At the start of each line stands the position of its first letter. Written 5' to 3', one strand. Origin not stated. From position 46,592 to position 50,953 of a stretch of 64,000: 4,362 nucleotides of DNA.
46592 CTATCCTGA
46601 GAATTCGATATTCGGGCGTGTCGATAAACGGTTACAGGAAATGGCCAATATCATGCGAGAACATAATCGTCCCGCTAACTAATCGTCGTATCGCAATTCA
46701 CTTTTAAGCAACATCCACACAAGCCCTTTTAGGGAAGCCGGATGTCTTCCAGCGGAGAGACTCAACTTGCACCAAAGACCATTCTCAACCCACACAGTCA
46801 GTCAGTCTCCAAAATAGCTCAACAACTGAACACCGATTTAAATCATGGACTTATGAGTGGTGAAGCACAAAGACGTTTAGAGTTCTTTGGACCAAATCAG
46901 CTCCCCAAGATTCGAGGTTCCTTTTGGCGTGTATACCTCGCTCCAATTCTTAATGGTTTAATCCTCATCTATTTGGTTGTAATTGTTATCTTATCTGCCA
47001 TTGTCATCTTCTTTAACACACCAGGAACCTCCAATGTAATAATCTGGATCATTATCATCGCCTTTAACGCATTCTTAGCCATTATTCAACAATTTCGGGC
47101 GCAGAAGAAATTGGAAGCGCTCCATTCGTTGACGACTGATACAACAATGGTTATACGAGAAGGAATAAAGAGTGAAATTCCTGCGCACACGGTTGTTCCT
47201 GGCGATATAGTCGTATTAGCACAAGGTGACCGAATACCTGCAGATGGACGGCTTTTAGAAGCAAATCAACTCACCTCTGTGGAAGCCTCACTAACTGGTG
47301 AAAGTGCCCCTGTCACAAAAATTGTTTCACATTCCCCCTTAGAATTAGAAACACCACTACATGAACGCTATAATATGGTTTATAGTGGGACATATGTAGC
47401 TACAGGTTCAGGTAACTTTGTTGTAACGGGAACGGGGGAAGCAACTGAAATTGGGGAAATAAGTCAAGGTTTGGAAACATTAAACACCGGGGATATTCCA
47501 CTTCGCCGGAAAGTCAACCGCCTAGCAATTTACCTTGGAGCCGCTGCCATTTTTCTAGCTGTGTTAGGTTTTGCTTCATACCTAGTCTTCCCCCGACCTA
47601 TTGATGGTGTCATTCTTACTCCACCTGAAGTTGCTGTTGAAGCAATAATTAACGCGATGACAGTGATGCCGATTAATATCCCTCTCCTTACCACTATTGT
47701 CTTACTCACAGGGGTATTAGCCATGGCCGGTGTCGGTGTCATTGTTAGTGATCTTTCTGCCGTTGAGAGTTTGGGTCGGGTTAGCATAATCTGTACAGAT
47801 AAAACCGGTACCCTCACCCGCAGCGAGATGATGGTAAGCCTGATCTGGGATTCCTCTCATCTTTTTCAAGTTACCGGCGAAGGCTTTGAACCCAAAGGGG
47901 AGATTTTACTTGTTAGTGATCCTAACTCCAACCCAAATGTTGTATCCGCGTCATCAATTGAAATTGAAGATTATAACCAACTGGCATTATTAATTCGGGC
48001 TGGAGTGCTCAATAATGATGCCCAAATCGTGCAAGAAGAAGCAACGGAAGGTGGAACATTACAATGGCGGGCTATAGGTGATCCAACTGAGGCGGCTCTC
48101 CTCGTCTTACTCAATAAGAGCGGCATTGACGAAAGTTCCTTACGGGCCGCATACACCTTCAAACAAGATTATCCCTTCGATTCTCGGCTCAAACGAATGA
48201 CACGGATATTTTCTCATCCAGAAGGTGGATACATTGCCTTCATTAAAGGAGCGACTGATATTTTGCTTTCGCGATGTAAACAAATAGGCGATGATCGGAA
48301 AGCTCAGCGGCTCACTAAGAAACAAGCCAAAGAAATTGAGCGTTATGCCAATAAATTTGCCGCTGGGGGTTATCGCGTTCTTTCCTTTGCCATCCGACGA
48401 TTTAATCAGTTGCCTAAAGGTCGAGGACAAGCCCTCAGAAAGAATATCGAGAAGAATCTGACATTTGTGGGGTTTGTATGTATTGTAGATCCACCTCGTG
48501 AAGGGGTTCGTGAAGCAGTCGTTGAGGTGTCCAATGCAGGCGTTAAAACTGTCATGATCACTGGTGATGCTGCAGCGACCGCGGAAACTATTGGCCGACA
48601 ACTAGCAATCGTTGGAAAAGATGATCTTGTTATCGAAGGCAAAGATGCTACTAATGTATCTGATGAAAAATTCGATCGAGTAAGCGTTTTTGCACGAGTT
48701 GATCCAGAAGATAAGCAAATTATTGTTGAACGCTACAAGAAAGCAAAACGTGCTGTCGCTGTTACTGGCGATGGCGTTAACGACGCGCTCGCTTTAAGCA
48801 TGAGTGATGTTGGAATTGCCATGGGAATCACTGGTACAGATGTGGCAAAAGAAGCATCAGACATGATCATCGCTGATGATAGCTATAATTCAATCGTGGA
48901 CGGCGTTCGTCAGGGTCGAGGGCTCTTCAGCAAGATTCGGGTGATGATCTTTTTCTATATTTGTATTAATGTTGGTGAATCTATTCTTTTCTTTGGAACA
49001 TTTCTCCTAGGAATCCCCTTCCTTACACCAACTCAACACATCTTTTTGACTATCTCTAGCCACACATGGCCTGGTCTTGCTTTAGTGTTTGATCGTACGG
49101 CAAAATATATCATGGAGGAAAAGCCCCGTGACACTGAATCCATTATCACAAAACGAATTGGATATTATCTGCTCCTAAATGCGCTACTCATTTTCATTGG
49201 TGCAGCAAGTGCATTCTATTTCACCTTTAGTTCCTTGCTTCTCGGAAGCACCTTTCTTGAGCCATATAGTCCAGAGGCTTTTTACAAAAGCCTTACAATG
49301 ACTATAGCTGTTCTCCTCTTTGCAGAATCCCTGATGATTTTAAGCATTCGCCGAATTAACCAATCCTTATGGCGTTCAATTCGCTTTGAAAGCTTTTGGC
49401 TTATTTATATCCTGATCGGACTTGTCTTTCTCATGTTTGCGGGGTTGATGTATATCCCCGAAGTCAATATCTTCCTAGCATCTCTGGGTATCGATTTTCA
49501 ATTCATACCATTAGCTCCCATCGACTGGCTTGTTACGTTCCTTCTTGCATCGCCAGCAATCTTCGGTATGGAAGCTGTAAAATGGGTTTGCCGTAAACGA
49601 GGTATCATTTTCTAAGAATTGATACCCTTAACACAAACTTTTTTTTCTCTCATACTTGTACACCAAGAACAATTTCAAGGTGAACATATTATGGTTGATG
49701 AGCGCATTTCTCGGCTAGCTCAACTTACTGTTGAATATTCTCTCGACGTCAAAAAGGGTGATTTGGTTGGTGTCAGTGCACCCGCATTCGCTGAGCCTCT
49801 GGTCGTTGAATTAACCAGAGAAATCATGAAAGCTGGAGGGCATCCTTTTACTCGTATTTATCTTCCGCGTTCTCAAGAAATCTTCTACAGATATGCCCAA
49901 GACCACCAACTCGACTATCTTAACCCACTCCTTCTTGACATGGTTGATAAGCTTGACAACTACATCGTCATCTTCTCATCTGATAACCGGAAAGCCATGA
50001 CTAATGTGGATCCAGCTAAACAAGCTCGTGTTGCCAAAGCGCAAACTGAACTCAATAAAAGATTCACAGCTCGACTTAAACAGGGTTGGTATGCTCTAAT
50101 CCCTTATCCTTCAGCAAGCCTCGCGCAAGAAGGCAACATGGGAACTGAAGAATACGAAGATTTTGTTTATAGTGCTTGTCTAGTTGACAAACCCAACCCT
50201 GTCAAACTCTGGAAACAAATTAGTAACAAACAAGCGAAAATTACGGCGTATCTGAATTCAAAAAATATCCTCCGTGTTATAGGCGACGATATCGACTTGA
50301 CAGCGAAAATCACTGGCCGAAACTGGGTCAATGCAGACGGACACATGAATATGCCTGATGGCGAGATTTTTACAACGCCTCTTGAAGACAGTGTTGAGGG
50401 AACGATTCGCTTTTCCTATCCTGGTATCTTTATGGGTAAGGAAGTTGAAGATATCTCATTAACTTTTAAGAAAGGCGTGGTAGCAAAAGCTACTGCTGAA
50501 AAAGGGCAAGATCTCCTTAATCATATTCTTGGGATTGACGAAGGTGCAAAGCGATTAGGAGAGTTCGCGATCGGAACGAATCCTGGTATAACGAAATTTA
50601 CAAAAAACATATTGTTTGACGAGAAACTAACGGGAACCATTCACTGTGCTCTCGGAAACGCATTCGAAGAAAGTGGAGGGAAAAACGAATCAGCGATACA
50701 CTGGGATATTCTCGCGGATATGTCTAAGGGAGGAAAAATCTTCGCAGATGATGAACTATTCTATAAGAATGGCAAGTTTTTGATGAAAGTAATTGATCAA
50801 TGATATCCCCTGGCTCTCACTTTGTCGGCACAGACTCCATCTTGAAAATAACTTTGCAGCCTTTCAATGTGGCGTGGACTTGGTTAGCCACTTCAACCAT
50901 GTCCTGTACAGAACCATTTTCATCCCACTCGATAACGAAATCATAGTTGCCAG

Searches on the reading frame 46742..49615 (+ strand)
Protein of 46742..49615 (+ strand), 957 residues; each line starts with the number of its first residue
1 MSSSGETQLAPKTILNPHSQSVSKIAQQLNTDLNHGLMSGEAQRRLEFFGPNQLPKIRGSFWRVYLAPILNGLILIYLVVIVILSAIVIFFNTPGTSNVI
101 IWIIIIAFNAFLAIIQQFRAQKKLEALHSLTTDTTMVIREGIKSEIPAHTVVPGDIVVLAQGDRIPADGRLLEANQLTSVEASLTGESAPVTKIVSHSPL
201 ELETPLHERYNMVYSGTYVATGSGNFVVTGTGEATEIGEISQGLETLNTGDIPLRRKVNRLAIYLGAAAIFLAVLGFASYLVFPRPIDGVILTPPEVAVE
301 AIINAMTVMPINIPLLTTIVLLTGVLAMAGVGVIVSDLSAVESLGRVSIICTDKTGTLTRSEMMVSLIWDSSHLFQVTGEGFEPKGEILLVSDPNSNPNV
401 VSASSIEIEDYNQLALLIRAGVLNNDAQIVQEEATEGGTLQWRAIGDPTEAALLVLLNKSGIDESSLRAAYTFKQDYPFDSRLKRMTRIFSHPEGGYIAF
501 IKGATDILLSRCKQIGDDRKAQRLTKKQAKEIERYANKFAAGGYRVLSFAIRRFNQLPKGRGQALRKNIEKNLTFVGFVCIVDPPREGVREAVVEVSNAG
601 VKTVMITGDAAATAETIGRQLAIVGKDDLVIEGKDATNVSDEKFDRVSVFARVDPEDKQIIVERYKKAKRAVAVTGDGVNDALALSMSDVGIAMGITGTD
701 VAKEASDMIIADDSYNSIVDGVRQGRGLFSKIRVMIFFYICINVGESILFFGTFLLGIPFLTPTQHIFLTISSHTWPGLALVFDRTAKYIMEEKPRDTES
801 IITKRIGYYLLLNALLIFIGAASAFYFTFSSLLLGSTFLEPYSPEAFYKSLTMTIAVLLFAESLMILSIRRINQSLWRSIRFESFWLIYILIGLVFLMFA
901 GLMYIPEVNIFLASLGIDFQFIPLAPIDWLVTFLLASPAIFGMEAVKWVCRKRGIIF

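Call 68: search_protein_families(library=pfam, proteins=[window:46742-49615:+], max_evalue=0.0001)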
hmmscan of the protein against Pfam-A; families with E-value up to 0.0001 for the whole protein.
window:46742-49615:+ (957 aa): 5 families
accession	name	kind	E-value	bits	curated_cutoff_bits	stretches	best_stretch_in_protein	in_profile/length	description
PF00122.25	E1-E2_ATPase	-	3.2e-39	134.8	28.1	1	130-329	2-179/181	E1-E2 ATPase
PF13246.12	Cation_ATPase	-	6.3e-20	71.4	21.7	1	423-515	2-91/91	Cation transport ATPase (P-type)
PF00689.26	Cation_ATPase_C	-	2.2e-19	70.3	27.3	1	760-949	3-175/175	Cation transporting ATPase, C-terminus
PF00702.32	Hydrolase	-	6.9e-16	59.6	26.4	1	532-686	47-188/191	haloacid dehalogenase-like hydrolase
PF00690.31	Cation_ATPase_N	-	2.7e-12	46.6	20.4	1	18-83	2-68/69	Cation transporter/ATPase, N-terminus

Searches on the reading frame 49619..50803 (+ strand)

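Call 68: search_protein_families(library=pfam, proteins=[window:49619-50803:+], max_evalue=0.0001)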
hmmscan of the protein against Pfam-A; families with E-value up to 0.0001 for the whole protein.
window:49619-50803:+ (394 aa): 1 family
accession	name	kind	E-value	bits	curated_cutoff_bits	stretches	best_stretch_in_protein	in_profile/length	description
PF02073.20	Peptidase_M29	-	1.7e-84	284.4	27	1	27-387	2-406/406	Thermophilic metalloprotease (M29)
